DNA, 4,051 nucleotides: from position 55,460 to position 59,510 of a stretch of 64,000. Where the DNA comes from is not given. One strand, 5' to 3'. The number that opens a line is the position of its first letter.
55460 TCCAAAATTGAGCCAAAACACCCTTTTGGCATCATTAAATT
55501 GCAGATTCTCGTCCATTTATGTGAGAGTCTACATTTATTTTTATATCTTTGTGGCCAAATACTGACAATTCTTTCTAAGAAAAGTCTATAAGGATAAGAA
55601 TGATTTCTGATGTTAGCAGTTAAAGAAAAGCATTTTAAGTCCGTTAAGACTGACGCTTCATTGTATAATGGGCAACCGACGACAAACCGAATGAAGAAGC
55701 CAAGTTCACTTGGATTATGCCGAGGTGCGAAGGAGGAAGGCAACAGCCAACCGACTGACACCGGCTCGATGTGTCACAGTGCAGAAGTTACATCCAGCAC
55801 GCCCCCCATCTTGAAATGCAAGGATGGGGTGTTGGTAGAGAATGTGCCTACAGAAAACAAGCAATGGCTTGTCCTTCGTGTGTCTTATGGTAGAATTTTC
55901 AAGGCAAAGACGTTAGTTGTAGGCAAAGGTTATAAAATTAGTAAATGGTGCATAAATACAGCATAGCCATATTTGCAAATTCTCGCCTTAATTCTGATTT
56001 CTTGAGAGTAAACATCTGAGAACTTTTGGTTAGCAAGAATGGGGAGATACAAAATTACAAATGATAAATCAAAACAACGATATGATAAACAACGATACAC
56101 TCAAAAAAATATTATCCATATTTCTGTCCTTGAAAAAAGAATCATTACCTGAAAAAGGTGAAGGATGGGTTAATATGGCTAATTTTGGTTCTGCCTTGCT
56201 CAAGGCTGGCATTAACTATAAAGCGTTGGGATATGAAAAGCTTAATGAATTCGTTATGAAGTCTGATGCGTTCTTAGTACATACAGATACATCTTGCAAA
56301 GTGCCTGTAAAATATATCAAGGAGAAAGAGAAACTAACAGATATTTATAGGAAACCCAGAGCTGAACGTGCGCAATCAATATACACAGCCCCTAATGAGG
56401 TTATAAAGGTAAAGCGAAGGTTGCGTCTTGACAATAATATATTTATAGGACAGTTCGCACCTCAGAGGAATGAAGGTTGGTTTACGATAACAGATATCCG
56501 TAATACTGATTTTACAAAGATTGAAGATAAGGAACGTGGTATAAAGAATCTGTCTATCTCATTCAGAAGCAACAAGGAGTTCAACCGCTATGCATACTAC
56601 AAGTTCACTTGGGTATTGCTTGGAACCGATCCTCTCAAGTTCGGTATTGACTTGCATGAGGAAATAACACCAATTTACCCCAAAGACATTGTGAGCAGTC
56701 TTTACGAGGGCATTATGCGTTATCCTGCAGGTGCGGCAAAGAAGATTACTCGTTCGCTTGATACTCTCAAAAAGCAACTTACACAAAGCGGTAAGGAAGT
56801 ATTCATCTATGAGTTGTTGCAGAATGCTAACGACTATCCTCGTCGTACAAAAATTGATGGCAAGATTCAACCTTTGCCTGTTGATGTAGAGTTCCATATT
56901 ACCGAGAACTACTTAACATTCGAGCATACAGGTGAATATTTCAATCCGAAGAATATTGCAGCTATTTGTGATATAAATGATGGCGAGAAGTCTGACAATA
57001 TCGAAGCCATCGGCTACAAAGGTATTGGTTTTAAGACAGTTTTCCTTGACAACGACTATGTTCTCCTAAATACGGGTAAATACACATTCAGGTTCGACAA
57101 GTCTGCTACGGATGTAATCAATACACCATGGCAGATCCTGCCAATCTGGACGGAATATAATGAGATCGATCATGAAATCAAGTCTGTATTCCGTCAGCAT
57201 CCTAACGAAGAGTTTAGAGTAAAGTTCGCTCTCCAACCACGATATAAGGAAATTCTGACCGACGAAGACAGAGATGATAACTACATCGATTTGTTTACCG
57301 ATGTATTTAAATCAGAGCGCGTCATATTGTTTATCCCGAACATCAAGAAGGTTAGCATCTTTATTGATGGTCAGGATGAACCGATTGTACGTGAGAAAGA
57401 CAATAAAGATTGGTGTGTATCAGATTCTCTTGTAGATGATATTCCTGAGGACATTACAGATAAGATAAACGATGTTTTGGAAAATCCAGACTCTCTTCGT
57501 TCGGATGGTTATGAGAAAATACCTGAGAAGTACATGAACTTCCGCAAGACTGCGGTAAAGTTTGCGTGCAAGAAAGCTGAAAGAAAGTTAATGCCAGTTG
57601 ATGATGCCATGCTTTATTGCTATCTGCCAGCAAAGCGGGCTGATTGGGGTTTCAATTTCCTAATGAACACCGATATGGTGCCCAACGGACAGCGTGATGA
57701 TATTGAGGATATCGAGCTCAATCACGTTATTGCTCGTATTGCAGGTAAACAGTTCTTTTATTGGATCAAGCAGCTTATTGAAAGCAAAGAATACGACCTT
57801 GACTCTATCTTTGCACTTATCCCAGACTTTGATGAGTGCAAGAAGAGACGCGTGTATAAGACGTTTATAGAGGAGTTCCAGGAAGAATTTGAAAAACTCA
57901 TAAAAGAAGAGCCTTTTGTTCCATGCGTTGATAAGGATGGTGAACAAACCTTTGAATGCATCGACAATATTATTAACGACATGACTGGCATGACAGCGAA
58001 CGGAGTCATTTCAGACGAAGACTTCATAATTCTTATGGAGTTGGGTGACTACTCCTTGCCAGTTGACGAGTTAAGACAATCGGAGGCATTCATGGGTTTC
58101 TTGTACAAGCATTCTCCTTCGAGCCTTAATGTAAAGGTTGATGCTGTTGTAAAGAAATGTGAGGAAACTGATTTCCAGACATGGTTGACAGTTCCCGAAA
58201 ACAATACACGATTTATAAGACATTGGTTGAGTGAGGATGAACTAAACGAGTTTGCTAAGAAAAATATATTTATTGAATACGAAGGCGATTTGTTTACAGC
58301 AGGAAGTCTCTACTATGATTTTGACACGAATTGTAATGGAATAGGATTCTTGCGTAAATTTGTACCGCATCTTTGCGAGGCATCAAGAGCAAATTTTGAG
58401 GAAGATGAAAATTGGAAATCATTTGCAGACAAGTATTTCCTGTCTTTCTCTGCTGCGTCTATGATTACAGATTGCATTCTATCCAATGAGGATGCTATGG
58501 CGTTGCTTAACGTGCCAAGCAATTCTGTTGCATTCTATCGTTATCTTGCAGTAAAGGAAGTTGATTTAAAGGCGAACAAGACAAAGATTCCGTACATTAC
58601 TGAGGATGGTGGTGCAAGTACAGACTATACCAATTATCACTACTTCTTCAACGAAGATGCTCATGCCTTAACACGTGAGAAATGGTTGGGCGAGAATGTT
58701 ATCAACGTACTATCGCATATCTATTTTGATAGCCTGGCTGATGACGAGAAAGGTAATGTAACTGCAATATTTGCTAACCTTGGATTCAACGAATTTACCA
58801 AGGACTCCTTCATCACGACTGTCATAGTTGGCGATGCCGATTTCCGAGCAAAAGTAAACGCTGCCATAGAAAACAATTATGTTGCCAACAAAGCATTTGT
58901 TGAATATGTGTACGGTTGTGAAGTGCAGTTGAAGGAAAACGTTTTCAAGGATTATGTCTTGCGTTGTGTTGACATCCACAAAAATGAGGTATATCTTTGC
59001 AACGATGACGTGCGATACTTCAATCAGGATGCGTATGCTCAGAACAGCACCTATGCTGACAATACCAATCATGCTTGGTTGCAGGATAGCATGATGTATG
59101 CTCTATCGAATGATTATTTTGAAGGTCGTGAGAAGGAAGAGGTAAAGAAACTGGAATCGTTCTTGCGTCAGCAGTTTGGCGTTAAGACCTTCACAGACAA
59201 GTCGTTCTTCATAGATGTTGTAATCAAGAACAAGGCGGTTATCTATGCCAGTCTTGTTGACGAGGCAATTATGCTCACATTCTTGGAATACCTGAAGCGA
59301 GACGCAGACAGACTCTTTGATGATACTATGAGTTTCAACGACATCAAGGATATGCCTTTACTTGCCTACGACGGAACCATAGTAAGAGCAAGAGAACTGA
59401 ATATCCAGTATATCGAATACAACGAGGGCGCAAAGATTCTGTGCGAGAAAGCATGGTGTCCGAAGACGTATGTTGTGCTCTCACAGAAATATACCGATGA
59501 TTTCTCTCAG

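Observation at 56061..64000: Giant OST-HTH/GHKL ATPase translationally coupled to an SF1 helicase: candidate undescribed defence or conflict system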

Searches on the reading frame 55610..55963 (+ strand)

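Call 8: search_protein_families(library=pfam, proteins=[window:55610-55963:+], max_evalue=1)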
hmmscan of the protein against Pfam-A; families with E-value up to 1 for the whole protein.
window:55610-55963:+ (118 aa): 1 family
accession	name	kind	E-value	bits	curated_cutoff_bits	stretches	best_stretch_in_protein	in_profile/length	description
PF00228.25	Bowman-Birk_leg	-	0.0036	18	20.4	1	55-72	2-20/25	Bowman-Birk serine protease inhibitor family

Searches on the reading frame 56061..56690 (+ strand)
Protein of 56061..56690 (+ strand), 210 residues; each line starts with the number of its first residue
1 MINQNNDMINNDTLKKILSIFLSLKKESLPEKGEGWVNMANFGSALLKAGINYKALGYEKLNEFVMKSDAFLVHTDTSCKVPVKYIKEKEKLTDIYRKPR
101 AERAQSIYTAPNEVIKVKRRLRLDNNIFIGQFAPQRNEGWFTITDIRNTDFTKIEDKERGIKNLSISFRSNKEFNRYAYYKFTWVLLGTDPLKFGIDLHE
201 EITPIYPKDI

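Call 27: search_protein_families(library=padloc, proteins=[window:56061-56690:+], max_evalue=10)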
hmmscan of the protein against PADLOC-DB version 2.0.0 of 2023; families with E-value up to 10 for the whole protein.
window:56061-56690:+ (210 aa): 0 families

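Call 28: search_protein_families(library=pfam, proteins=[window:56061-56690:+], max_evalue=10)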
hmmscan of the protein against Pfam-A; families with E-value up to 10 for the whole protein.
window:56061-56690:+ (210 aa): 1 family
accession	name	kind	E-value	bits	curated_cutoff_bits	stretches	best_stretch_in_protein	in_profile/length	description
PF12872.13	OST-HTH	-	1.3e-05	25.4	23.8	1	16-77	8-65/71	OST-HTH/LOTUS domain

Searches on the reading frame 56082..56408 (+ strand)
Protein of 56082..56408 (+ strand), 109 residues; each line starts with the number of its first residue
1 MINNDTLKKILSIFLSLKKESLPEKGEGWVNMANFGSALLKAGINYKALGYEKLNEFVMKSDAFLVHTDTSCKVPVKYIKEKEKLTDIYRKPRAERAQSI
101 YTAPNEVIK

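Call 105: find_homologous_proteins(query=window:56082-56408:+, max_evalue=0.001)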
Query window:56082-56408:+ (109 aa): 7 proteins with E <= 0.001 among 14 candidates.
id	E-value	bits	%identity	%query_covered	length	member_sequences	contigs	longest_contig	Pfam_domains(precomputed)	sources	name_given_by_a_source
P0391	3.4e-42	160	71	99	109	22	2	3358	-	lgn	-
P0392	2.1e-36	142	88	72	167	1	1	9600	-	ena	-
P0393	3.4e-32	128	74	74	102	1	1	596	PF12872.14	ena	-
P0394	2.6e-17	81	77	48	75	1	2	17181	-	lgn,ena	-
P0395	3.7e-17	80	79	48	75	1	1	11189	-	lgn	-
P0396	5.8e-17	79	75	47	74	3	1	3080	-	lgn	-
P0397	1.6e-15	75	75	44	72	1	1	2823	-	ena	-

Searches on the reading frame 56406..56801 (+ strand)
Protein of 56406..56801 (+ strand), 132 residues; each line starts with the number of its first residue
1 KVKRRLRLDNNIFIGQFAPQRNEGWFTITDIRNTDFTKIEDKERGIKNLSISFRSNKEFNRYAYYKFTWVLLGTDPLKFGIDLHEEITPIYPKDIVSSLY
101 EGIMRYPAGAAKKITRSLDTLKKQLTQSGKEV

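Call 82: search_protein_families(library=pfam, proteins=[window:56406-56801:+], max_evalue=0.1)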
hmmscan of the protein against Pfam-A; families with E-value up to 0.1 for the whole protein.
window:56406-56801:+ (132 aa): 0 families

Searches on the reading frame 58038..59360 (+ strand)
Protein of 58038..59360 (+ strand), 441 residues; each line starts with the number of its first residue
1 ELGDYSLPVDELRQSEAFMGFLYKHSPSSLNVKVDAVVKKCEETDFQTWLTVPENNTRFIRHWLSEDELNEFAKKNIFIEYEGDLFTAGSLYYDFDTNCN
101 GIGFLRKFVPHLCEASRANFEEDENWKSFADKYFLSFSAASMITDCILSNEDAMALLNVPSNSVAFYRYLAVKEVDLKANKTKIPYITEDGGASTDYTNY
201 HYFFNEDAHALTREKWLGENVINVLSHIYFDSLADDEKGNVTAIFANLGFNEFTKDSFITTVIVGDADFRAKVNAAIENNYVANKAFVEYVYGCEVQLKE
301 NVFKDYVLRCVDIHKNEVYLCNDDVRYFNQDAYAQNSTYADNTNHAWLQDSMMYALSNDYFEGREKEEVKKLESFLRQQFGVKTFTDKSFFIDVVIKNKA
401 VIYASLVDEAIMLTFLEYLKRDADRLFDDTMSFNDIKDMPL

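Call 27: search_protein_families(library=padloc, proteins=[window:58038-59360:+], max_evalue=10)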
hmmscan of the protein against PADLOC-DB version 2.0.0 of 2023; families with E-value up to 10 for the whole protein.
window:58038-59360:+ (441 aa): 0 families

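Call 28: search_protein_families(library=pfam, proteins=[window:58038-59360:+], max_evalue=10)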
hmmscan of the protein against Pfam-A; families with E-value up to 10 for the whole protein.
window:58038-59360:+ (441 aa): 0 families
